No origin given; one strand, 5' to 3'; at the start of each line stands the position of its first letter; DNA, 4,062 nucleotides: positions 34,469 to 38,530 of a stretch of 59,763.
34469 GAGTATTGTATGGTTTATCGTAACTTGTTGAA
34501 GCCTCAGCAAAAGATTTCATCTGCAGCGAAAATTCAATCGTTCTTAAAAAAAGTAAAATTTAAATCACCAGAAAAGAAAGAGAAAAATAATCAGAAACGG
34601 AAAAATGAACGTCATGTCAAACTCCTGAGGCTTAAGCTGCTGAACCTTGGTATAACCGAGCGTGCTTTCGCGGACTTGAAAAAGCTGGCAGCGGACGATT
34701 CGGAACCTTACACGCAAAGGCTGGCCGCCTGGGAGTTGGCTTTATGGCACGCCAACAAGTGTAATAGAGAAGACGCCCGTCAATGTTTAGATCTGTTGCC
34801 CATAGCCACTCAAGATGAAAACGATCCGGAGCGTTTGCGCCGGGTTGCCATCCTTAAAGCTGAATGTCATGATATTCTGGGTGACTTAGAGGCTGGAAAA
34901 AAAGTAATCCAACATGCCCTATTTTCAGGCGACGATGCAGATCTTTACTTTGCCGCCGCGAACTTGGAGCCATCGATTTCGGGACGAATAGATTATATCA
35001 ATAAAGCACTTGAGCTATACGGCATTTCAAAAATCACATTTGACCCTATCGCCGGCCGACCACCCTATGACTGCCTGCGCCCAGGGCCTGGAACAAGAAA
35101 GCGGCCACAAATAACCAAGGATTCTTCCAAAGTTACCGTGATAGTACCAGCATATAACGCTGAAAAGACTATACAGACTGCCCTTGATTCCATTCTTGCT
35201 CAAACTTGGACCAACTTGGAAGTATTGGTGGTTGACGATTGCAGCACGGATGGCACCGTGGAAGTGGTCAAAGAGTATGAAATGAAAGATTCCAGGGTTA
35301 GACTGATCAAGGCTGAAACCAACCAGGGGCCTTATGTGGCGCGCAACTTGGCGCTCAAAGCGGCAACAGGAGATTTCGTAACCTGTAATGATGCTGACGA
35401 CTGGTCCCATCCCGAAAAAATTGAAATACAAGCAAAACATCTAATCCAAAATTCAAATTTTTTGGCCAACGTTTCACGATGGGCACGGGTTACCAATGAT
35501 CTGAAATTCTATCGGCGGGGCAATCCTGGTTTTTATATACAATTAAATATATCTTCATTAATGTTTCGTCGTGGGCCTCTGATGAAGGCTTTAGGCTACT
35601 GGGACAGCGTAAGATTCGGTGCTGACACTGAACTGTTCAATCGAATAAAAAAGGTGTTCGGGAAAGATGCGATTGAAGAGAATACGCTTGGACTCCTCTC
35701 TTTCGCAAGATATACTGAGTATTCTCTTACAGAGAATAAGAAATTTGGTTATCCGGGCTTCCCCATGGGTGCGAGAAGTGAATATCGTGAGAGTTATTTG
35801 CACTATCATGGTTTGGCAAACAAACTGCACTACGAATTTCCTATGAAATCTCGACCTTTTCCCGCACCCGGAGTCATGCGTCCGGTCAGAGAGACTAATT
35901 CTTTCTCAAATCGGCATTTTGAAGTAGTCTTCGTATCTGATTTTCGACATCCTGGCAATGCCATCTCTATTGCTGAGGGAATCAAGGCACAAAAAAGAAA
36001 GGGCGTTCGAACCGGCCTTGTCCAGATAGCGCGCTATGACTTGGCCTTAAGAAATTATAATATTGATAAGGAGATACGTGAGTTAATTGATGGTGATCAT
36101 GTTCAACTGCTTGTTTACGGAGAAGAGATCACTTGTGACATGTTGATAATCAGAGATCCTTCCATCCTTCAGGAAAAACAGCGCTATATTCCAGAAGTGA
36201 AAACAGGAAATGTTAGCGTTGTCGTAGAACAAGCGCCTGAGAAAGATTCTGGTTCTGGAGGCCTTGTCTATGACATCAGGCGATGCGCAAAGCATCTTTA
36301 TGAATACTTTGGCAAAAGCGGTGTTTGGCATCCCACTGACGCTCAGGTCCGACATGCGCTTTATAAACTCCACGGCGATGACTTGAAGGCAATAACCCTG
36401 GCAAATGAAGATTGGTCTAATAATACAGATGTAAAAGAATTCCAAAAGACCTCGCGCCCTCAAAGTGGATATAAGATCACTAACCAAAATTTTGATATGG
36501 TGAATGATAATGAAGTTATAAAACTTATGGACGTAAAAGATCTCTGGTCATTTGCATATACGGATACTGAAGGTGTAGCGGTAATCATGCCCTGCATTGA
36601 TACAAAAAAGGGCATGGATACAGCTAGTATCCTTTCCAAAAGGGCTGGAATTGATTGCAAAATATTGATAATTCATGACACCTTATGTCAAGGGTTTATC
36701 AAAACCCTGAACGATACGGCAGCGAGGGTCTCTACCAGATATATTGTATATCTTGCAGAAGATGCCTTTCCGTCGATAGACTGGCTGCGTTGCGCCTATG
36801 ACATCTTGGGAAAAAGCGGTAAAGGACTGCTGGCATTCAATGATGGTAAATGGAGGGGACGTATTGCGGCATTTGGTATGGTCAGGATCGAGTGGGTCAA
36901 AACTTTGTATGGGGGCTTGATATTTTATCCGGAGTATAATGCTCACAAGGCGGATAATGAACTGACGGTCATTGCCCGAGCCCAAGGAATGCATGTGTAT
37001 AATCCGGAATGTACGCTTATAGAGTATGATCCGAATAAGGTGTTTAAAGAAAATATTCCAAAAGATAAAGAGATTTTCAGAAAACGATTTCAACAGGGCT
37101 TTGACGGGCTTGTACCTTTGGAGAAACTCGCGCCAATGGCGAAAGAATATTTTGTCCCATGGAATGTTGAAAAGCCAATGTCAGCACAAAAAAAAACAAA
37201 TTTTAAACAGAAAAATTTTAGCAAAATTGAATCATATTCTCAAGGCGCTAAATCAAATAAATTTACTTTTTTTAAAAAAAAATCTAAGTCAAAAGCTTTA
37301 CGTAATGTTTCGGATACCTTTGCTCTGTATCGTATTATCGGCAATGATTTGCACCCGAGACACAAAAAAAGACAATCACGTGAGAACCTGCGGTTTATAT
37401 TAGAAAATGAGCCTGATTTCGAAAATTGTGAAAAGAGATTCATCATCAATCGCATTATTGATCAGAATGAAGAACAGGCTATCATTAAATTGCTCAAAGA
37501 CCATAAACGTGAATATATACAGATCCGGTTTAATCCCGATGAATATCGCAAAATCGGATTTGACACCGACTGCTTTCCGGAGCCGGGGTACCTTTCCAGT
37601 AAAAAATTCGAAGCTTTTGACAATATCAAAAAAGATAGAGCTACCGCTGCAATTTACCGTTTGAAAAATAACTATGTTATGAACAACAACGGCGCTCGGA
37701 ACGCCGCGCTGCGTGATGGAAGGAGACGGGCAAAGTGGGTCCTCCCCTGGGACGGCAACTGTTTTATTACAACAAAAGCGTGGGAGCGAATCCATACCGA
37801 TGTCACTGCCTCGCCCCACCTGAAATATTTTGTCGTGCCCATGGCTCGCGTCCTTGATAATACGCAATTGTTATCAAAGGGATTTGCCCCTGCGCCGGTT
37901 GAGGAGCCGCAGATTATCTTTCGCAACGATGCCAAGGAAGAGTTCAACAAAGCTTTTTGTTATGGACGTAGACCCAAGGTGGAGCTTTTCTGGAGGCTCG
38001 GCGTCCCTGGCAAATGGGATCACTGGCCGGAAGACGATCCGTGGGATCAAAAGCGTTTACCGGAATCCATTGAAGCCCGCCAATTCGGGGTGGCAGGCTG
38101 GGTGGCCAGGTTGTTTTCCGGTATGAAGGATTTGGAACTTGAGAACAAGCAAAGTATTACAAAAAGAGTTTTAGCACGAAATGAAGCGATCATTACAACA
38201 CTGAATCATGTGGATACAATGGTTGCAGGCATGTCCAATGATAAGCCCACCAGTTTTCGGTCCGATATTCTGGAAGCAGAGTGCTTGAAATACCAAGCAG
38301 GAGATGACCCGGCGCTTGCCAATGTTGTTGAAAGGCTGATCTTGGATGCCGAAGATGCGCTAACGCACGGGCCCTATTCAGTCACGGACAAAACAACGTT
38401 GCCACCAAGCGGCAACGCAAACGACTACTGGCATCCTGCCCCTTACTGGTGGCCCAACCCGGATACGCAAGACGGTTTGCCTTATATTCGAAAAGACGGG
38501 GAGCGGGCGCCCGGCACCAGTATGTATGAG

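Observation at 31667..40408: One 2,913-codon ORF fuses about nine carbohydrate-enzyme modules, a single-polypeptide glycan assembly line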

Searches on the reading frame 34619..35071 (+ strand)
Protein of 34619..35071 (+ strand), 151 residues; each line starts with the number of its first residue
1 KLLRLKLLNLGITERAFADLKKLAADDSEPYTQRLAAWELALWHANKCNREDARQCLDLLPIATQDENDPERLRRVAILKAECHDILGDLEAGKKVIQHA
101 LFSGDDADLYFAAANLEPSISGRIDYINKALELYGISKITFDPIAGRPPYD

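Call 57: search_protein_families(library=pfam, proteins=[window:34619-35071:+], max_evalue=1)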
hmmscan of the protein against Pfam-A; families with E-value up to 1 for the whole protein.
window:34619-35071:+ (151 aa): 1 family
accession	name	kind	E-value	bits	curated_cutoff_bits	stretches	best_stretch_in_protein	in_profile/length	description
PF13646.12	HEAT_2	-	0.049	14.4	27.7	1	19-79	3-53/88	HEAT repeats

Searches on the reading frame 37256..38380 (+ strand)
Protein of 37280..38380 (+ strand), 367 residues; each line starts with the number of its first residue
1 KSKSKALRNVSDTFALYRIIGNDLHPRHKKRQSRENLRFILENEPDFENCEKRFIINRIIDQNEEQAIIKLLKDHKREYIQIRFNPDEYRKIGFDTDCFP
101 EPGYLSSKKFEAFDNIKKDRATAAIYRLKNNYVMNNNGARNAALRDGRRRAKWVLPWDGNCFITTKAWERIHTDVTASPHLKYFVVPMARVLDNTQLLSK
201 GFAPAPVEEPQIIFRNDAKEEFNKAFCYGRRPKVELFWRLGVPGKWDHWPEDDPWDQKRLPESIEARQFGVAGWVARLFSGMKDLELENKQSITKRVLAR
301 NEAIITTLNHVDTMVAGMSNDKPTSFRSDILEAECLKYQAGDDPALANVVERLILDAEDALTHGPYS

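Call 14: search_solved_structures(query=window:37280-38380:+, max_evalue=1)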
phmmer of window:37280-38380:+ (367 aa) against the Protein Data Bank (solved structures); distinct sequences matched with E-value up to 1: 1.
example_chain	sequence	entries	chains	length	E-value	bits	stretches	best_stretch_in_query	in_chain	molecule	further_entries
3dli_A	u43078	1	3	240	0.028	16.6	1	14-92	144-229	methyltransferase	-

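Call 42: predict_structure(alignment_id=A2)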
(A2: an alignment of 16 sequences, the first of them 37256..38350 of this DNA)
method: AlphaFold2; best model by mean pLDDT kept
length: 365 residues; sequences in the alignment: 16
mean_pLDDT: 83.2   pTM: 0.81
mean pLDDT of the five models: 83.2, 82.3, 80.6, 80.3, 61.9
residues with pLDDT >= 90: 170; 70-90: 129; 50-70: 40; < 50: 26
segments of 3 or more residues with pLDDT < 50: 1-7, 329-336, 358-365
pLDDT, mean of each block of 10 residues (from residue 1): 45 69 97 87 97 96 96 98 98 90 81 85 80 85 92 96 96 95 95 94 88 85 96 72 90 72 82 94 92 86 83 85 63 48 57 52 41
secondary structure, 60 per line:
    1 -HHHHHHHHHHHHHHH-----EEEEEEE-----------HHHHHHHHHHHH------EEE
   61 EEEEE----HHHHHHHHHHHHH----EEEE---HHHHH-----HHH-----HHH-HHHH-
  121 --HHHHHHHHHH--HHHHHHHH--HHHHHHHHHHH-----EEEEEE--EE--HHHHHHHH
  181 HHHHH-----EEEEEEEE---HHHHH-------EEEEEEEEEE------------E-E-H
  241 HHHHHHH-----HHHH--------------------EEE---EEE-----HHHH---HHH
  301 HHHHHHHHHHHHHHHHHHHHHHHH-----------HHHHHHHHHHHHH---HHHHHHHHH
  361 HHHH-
elements in order: H2-16 E22-28 H40-51 E58-65 H70-82 E87-90 H94-98 H116-119 H123-132 H135-142 H145-155 E161-166 H173-185 E191-198 H202-206 E214-223 H240-247 H253-256 E277-279 E283-285 H291-294 H298-324 H336-348 H352-364

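Call 45: fold_search(model_id=the predicted structure, library=pdb)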
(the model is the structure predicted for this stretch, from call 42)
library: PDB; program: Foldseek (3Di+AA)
matches with E <= 10: 1023; with E <= 0.001: 7
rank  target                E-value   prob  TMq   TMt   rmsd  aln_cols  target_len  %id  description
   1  6h1j_B                2.6e-04  1.00  0.33  0.38  15.8       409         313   10  TarP native (released 2018-09-26)
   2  6h2n_C                3.0e-04  1.00  0.39  0.45  14.4       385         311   10  TarP-UDP-GlcNAc-Mg (released 2018-09-26)
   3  6h21_B                3.8e-04  1.00  0.39  0.44  13.4       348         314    9  TarP-UDP-GlcNAc-Mn (released 2018-09-26)
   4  8d3z_A                4.2e-04  1.00  0.34  0.32   8.0       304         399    8  Crystal structure of GalS1 in complex with Manganese from Populus trichocarpas (released 2023-03-15)
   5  8d3t_B                4.5e-04  1.00  0.33  0.31   8.1       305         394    8  Crystal structure of GalS1 from Populus trichocarpas (released 2023-03-15)
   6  6h2n_B                5.0e-04  1.00  0.35  0.40   6.5       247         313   12  TarP-UDP-GlcNAc-Mg (released 2018-09-26)
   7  8d3t_A                7.1e-04  1.00  0.32  0.30   8.4       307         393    8  Crystal structure of GalS1 from Populus trichocarpas (released 2023-03-15)
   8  6h4m_H                1.0e-03  1.00  0.36  0.40  13.8       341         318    9  TarP-UDP-GlcNAc-3RboP (released 2018-09-26)
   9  1h7l                  1.1e-03  0.99  0.29  0.41  11.5       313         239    8  dTDP-MAGNESIUM COMPLEX OF SPSA FROM BACILLUS SUBTILIS (released 2001-12-13)
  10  2z86_D                1.1e-03  1.00  0.38  0.24  10.0       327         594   12  Crystal structure of chondroitin polymerase from Escherichia coli strain K4 (K4CP) complexed with UDP-GlcUA and UDP (released 2008-09-16)
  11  6h21_A                1.1e-03  1.00  0.39  0.44  12.1       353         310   11  TarP-UDP-GlcNAc-Mn (released 2018-09-26)
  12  6hnq_B                1.1e-03  0.99  0.32  0.36  14.4       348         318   10  TarP-6RboP-(CH2)6NH2 (released 2018-10-24)
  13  6p61_A                1.3e-03  1.00  0.28  0.47   8.2       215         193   10  Structure of a Glycosyltransferase from Leptospira borgpetersenii serovar Hardjo-bovis (strain JB197) (released 2019-07-10)
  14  1h7q                  1.3e-03  0.99  0.32  0.45  10.8       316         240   10  dTDP-MANGANESE COMPLEX OF SPSA FROM BACILLUS SUBTILIS (released 2001-12-13)
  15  1qg8                  1.3e-03  0.98  0.29  0.41  11.4       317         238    8  NATIVE (MAGNESIUM-CONTAINING) SPSA FROM BACILLUS SUBTILIS (released 2000-04-21)
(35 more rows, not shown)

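Call 69: search_protein_representatives(alignment_id=A2)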
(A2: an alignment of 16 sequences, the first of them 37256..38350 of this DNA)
Query: 16 sequences, 345 profile positions. Proteins with E-value up to 0.001 (for the whole library): 1419; up to 1e-10: 1221; up to 1e-30: 770. The best 150 are listed.
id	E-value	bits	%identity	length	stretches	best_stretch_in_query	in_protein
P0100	3.6e-269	907.6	-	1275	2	7-342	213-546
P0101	1.4e-223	757.6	-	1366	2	9-326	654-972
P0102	1.1e-161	554.1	-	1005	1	2-344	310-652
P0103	8.8e-160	547.9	-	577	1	9-343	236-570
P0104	1.4e-157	540.7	-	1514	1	2-343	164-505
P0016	2.5e-157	539.8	-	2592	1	2-342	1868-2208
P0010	2.3e-156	536.6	-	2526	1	15-338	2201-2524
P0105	1.0e-154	531.2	-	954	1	3-326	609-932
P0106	2.8e-154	529.7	-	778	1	16-344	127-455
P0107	1.1e-152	524.5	-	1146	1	5-343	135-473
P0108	3.1e-152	523.1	-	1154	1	2-343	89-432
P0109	1.1e-150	517.9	-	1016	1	16-344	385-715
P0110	2.9e-150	516.6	-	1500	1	3-326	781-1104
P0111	1.1e-149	514.7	-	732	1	3-328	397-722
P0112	3.4e-149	513.1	-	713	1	4-321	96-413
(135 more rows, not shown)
